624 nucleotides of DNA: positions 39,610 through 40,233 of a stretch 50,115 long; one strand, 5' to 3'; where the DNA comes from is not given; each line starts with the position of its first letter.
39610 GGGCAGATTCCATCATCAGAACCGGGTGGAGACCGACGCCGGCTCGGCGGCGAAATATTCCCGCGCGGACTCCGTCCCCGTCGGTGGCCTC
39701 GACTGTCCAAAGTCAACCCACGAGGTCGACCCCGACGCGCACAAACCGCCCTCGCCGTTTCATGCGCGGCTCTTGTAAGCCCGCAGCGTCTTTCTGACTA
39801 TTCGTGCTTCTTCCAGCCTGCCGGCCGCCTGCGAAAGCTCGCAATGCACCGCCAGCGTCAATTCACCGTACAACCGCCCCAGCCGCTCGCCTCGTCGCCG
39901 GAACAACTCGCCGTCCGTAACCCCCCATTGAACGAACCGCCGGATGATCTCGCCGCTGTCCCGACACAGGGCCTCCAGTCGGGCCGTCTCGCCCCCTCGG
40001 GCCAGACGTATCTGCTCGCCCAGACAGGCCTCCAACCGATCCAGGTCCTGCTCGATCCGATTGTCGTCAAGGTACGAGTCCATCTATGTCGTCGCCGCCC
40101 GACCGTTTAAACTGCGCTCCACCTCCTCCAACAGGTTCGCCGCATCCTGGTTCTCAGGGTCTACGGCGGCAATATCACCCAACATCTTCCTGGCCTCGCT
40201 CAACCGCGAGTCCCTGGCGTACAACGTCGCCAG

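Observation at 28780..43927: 15-kb glycan-assembly island inside the flagellar cluster (6 genes, about 13 catalytic modules, no exporter): candidate cytoplasmic flagellin-glycan megasynthase system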

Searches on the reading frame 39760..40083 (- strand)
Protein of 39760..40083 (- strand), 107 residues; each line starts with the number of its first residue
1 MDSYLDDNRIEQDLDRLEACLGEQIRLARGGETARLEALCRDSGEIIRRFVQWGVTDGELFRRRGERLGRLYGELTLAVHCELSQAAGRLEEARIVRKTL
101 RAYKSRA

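Call 5: search_protein_families(library=pfam, proteins=[window:39760-40083:-], max_evalue=0.01)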
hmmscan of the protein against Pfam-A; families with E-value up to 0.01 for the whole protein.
window:39760-40083:- (107 aa): 0 families

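Call 13: search_protein_families(library=pfam, proteins=[window:39760-40083:-], max_evalue=1)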
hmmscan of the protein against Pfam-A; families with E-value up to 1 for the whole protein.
window:39760-40083:- (107 aa): 1 family
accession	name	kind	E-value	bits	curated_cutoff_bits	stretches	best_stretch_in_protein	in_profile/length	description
PF25197.1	DPC4_N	-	0.58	10.4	27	1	17-30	2-15/35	Diatom pyrenoid component 4 N-terminal motif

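Call 58: search_protein_families(library=ncbifam, proteins=[window:39760-40083:-], max_evalue=0.001)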
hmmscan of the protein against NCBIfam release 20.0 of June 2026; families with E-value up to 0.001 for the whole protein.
window:39760-40083:- (107 aa): 0 families

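Call 85: search_protein_families(library=pfam, alignment_id=A8, max_evalue=1)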
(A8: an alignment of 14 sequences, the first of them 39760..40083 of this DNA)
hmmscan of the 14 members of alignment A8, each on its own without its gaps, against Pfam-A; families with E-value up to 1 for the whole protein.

A. member 1, window:39760-40083:- (107 aa): 1 family
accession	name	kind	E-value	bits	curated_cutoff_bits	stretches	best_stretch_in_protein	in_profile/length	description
PF25197.1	DPC4_N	-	0.58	10.4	27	1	17-30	2-15/35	Diatom pyrenoid component 4 N-terminal motif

B. families by the number of members that match (of 14 scanned): 17 families
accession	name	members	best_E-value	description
PF05400.18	FliT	8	1.3e-05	Flagellar protein FliT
PF05130.17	FlgN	6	0.00063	FlgN protein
PF00435.27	Spectrin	2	0.0014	Spectrin repeat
PF20027.4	DUF6435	2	0.002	Family of unknown function (DUF6435)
PF04380.18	BMFP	1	0.013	Membrane fusogenic activity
PF15397.11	DUF4618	1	0.044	Domain of unknown function (DUF4618)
PF05659.16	RPW8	1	0.06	Arabidopsis broad-spectrum mildew resistance protein RPW8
PF16271.10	DUF4924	1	0.072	Domain of unknown function (DUF4924)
PF12095.13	CRR7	1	0.08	Protein CHLORORESPIRATORY REDUCTION 7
PF11083.13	Relaxase_C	1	0.11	C-terminal helical hairpin domain from relaxase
PF24185.1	DUF7413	1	0.15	Domain of unknown function (DUF7413)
PF08838.16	DUF1811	1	0.15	Protein of unknown function (DUF1811)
PF20369.3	DUF6664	1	0.18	Family of unknown function (DUF6664)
PF24151.2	ArlX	1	0.2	ArlX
PF09501.15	Bac_small_YrzI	1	0.37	Probable sporulation protein (Bac_small_yrzI)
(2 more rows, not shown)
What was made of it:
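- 39760..40083 (-): C: helical protein of 107 aa, FliT/FlgN-like, so probably a flagellar export chaperone. It is the last gene of the conserved core. Of 14 members, 8 hit Pfam FliT (best 1.3e-5) and 6 hit FlgN (call 85).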

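Call 86: search_solved_structures(query=A8, max_evalue=10)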
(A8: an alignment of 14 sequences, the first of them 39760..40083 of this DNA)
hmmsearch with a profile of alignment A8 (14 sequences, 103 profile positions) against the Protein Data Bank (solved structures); distinct sequences matched with E-value up to 10: 26.
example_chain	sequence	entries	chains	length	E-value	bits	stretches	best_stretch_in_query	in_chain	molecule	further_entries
6fkr_1t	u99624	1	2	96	0.0014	21.9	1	11-71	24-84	30S ribosomal protein S20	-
4jv5_T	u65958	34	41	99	0.0015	21.8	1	11-71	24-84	30S ribosomal protein 20 | 30S ribosomal protein S20 | RIBOSOMAL PROTEIN S20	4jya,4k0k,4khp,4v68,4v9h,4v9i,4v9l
4zer_1t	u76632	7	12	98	0.0017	21.7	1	11-71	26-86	30S ribosomal protein S20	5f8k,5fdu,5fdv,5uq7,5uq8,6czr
5iwa_T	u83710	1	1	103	0.0019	21.5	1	11-71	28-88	30S ribosomal protein S20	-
1i94_T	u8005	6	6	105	0.0022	21.3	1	11-71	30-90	30S RIBOSOMAL PROTEIN S20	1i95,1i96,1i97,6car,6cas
10px_1t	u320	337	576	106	0.0025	21.1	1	11-71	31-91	30S ribosomal protein S20 | Ribosomal protein S20 | 16S Ribosomal protein S20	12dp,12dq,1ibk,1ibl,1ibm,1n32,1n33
4gkj_T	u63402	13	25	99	0.0034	20.7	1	11-71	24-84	30S ribosomal protein S20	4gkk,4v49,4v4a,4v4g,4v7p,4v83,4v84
2e5l_T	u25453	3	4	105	0.0042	20.4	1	11-71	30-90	30S ribosomal protein S20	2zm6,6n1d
1fjg_T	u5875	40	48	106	0.0049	20.2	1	12-71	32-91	30S RIBOSOMAL PROTEIN S20 | RIBOSOMAL PROTEIN S20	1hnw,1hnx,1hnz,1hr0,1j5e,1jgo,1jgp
1l9u_H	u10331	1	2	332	0.053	16.9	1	17-83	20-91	SIGMA FACTOR SIGA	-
6r17_A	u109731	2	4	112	0.059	16.7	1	30-88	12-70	Synaptonemal complex central element protein 2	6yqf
9lnt_A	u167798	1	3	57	0.12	15.7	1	14-48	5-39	mAIT03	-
2lse_A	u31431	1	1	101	0.17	15.2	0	4-42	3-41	Four Helix Bundle Protein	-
9clb_B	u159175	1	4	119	0.22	14.9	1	20-70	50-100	aBAK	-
8eja_B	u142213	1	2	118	0.23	14.8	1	20-70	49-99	aBAK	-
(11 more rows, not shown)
